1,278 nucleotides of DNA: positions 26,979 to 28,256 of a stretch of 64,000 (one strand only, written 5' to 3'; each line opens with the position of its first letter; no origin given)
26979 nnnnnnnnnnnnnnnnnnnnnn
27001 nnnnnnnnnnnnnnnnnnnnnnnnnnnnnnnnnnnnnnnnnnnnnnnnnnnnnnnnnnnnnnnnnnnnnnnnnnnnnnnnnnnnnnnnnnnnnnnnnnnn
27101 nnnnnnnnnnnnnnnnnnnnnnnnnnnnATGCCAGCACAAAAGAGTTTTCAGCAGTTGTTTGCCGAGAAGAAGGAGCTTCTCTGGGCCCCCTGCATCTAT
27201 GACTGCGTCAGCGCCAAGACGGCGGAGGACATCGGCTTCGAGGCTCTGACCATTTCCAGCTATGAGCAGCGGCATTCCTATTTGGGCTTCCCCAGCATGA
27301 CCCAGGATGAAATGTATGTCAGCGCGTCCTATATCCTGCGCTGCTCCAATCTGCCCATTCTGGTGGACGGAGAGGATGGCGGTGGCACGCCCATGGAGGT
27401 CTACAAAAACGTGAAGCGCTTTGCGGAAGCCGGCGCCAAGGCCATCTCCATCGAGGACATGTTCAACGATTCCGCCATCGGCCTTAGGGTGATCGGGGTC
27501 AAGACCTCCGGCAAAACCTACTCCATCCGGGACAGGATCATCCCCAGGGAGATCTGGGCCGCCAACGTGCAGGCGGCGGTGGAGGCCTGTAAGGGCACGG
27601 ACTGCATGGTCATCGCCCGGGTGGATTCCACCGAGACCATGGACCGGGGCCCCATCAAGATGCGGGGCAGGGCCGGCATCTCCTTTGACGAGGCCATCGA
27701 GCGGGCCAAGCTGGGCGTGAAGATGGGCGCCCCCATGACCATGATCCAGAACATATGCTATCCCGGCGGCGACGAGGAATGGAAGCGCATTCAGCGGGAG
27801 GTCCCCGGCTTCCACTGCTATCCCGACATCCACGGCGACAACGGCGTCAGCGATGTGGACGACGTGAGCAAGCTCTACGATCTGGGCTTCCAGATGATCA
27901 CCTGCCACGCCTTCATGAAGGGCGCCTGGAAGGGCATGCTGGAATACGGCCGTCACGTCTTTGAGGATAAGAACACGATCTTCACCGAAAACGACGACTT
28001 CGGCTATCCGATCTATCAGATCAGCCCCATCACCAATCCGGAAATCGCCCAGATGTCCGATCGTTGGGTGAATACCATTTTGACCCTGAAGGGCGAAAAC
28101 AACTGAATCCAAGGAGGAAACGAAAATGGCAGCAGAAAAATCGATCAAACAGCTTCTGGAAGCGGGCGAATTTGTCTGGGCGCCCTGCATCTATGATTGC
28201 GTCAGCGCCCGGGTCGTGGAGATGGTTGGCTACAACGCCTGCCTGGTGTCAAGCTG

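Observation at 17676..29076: Uncharacterised locus: four ICL/PEP-mutase-superfamily paralogues in two tandem pairs around a family-5 ABC importer, a PanE-like reductase and a cyclase-family hydrolase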

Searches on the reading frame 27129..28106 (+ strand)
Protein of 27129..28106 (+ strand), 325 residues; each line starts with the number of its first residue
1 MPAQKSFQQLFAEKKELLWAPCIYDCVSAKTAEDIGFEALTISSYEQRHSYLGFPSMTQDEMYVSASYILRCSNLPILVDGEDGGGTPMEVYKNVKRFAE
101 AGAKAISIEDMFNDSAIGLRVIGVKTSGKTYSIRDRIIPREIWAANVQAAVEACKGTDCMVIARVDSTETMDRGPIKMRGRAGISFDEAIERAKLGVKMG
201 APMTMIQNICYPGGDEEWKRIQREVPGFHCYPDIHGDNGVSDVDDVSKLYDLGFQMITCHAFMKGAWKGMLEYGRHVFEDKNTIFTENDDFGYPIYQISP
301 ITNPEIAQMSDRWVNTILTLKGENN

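Call 3: search_protein_families(library=pfam, proteins=[window:27129-28106:+], max_evalue=0.01)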
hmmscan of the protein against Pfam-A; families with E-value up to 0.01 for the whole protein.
window:27129-28106:+ (325 aa): 1 family
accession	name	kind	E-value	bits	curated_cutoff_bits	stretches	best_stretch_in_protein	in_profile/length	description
PF13714.12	PEP_mutase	-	5e-23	82.4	31.5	1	11-259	4-220/240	Phosphoenolpyruvate phosphomutase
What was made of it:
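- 27129..28106 (+): ICL/PEPM paralogue C. It has DGEDGG, IED and IARVDS, Gln-Asn at the Glu188 position, a long variable loop, and has lost Asp58. PF13714, E 5e-23 (call 3).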

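Call 4: search_protein_families(library=ncbifam, proteins=[window:27129-28106:+], max_evalue=0.01)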
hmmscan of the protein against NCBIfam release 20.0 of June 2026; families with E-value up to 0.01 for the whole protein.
window:27129-28106:+ (325 aa): 7 families
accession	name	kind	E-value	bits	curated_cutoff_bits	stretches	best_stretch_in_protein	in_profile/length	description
TIGR02317.1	prpB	equivalog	4.6e-19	68.7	354.4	1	5-226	3-197/285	methylisocitrate lyase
TIGR02319.1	CPEP_Pphonmut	equivalog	1.1e-13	51.1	420.05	1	6-208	7-186/294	carboxyvinyl-carboxyphosphonate phosphorylmutase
NF008455.0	PRK11320.1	equivalog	8.5e-13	48.2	353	1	5-205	9-186/295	methylisocitrate lyase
TIGR02321.1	Pphn_pyruv_hyd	equivalog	5.8e-07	28.9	374.4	1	16-168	15-159/290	phosphonopyruvate hydrolase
TIGR02320.1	PEP_mutase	equivalog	6.1e-07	28.7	319.55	1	36-206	37-187/284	phosphoenolpyruvate mutase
TIGR01346.1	isocit_lyase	equivalog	0.00051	18.6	275.9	1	75-167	151-234/527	isocitrate lyase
NF011645.0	PRK15063.1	equivalog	0.00062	18.7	562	1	75-168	148-232/430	isocitrate lyase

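Call 23: search_solved_structures(query=window:27129-28106:+, max_evalue=0.00001, show_alignments=2)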
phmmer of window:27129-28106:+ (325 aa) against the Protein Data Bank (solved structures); distinct sequences matched with E-value up to 0.00001: 8.
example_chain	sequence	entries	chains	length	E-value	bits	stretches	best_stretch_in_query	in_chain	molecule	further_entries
1zlp_A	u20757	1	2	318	3e-13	53.1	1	10-258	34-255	petal death protein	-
3eoo_A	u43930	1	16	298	3.3e-10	43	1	25-120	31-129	Methylisocitrate lyase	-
3fa3_A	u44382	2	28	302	3.1e-09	39.9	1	8-172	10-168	2,3-dimethylmalate lyase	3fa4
3lye_A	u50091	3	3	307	6.9e-08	35.4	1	5-172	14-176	Oxaloacetate acetyl hydrolase | Oxaloacetate acetylhydrolase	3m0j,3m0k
4iqd_A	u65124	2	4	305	1.1e-07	34.8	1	11-115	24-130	Carboxyvinyl-carboxyphosphonate phosphorylmutase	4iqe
3b8i_A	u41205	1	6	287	1.7e-06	30.8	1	20-119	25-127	PA4872 oxaloacetate decarboxylase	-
1xg3_A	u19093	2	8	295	6.2e-06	29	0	28-170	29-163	Probable methylisocitrate lyase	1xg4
1o5q_A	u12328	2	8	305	8.7e-06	28.5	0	27-191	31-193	Probable methylisocitrate lyase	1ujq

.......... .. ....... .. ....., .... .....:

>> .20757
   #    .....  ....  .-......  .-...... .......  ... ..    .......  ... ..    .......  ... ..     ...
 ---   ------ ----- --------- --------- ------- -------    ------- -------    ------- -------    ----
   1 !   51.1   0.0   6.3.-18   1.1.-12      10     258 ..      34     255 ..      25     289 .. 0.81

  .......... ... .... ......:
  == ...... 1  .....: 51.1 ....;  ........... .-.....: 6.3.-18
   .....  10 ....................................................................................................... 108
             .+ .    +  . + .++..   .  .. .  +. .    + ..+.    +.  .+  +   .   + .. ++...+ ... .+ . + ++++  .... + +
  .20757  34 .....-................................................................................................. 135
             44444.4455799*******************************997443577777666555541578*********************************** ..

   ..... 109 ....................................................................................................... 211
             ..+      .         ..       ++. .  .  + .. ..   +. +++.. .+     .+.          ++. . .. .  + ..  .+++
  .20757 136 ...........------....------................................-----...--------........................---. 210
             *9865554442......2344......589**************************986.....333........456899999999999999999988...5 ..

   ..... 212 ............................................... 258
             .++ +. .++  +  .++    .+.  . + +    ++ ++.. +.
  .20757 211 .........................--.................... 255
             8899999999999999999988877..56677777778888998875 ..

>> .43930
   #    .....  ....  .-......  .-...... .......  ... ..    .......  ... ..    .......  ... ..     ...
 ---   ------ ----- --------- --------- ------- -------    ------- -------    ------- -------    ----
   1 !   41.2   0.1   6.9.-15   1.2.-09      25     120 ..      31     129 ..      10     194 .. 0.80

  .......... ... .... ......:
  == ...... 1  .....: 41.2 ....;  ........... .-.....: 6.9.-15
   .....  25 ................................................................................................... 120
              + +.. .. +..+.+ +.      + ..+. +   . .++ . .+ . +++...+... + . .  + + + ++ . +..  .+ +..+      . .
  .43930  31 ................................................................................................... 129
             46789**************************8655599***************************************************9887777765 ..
